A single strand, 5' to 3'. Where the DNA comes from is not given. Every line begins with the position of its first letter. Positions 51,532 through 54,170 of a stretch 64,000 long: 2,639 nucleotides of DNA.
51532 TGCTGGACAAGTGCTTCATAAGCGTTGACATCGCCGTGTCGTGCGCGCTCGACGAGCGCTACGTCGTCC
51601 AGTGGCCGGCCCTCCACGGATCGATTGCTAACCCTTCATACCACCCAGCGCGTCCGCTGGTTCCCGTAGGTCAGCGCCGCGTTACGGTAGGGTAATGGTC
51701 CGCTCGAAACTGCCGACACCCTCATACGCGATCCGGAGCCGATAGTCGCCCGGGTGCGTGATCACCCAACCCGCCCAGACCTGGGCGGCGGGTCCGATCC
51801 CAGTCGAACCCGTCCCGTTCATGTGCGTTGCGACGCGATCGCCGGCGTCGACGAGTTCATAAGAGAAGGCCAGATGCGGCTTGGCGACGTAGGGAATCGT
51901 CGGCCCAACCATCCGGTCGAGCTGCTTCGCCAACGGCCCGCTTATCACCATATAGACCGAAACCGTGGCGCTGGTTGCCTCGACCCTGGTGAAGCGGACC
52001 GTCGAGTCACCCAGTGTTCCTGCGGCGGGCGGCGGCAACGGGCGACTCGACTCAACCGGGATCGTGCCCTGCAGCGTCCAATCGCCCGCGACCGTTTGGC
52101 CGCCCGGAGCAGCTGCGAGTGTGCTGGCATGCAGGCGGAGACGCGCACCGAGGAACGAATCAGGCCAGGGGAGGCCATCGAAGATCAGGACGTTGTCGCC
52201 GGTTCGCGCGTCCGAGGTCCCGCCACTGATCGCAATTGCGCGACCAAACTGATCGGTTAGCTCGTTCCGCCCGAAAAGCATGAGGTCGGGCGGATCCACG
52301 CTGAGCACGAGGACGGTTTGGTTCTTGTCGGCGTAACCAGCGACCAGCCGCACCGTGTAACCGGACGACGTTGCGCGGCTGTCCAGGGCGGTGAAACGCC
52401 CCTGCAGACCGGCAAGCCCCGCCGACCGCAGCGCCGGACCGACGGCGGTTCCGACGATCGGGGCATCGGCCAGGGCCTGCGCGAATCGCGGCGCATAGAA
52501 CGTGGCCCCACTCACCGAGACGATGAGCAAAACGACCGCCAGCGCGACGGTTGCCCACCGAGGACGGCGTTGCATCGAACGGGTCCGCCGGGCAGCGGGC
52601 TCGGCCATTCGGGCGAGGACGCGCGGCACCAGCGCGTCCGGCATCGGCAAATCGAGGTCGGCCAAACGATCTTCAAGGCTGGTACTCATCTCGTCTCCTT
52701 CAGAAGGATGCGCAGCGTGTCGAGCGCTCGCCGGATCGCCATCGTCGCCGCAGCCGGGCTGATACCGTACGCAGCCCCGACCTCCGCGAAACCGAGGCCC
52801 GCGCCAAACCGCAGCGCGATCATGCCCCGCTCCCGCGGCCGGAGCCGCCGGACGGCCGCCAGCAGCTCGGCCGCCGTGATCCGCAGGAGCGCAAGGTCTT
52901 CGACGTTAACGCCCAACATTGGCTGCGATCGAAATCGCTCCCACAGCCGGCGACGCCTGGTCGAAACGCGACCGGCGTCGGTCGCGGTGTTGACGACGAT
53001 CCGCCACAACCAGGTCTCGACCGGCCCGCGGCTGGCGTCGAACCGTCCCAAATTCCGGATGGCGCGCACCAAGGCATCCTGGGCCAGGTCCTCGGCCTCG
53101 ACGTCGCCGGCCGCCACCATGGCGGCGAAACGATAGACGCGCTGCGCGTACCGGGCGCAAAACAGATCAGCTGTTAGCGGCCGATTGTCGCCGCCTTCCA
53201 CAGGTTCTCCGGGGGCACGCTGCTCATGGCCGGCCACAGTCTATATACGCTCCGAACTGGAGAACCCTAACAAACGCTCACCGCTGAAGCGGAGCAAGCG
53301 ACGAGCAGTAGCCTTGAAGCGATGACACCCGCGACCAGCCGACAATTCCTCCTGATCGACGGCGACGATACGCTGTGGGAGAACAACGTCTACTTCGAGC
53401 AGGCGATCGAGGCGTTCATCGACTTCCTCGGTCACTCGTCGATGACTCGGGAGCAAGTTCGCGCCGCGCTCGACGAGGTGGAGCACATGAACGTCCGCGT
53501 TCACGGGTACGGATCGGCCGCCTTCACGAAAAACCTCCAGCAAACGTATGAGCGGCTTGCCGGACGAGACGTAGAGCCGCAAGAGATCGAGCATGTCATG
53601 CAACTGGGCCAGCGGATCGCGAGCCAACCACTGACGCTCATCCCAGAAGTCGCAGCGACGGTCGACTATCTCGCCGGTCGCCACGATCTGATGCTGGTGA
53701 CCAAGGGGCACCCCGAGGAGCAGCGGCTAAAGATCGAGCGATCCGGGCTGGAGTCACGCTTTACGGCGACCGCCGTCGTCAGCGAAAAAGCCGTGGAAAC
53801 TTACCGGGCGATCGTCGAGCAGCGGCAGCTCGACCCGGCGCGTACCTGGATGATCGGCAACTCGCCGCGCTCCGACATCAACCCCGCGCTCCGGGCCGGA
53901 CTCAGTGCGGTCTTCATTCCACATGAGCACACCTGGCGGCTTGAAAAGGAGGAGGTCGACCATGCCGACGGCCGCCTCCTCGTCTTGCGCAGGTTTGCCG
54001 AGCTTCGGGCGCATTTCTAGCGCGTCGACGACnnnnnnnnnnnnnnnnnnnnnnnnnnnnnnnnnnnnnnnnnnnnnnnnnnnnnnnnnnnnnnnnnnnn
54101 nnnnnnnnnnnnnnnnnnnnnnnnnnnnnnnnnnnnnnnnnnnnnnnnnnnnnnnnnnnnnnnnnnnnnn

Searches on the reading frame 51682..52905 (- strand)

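Call 16: search_protein_families(library=pfam, proteins=[window:51682-52905:-], max_evalue=0.00001)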
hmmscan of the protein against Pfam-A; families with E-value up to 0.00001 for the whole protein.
window:51682-52905:- (407 aa): 1 family
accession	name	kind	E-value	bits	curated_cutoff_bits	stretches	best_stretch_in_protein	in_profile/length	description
PF13786.12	DUF4179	-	5.3e-09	36.8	30.1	1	113-203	4-92/94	Domain of unknown function (DUF4179)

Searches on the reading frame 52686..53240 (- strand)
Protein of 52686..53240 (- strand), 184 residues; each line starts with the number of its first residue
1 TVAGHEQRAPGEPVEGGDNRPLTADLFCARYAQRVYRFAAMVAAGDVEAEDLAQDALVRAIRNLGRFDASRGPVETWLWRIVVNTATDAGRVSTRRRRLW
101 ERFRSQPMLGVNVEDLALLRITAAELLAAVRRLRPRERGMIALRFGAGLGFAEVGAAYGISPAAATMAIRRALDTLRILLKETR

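Call 18: search_protein_families(library=pfam, proteins=[window:52686-53240:-], max_evalue=0.00001)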
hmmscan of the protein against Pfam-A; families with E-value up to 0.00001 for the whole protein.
window:52686-53240:- (184 aa): 2 families
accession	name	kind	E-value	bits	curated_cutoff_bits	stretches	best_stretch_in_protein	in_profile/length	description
PF04542.20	Sigma70_r2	-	2.7e-15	56.3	24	1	29-92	3-67/71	Sigma-70 region 2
PF04545.22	Sigma70_r4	-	3e-07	30.3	24.1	1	131-177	3-49/50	Sigma-70, region 4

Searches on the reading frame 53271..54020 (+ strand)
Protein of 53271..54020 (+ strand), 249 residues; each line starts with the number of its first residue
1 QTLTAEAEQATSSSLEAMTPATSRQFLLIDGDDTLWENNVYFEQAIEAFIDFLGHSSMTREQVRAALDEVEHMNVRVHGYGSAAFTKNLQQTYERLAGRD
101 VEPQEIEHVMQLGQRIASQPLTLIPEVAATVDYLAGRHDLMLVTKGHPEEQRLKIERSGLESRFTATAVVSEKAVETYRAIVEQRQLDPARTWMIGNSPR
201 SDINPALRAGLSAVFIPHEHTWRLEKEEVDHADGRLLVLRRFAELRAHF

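Call 18: search_protein_families(library=pfam, proteins=[window:53271-54020:+], max_evalue=0.00001)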
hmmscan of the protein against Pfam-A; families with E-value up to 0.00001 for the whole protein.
window:53271-54020:+ (249 aa): 3 families
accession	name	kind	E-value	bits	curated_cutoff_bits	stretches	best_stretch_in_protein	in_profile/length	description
PF00702.32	Hydrolase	-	1.4e-10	42.3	26.4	1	28-210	5-191/191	haloacid dehalogenase-like hydrolase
PF13419.12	HAD_2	-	6.3e-09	36.6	23.8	1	86-214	42-176/178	Haloacid dehalogenase-like hydrolase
PF13242.12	Hydrolase_like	-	5.1e-06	26.8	22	1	176-221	8-53/75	HAD-hyrolase-like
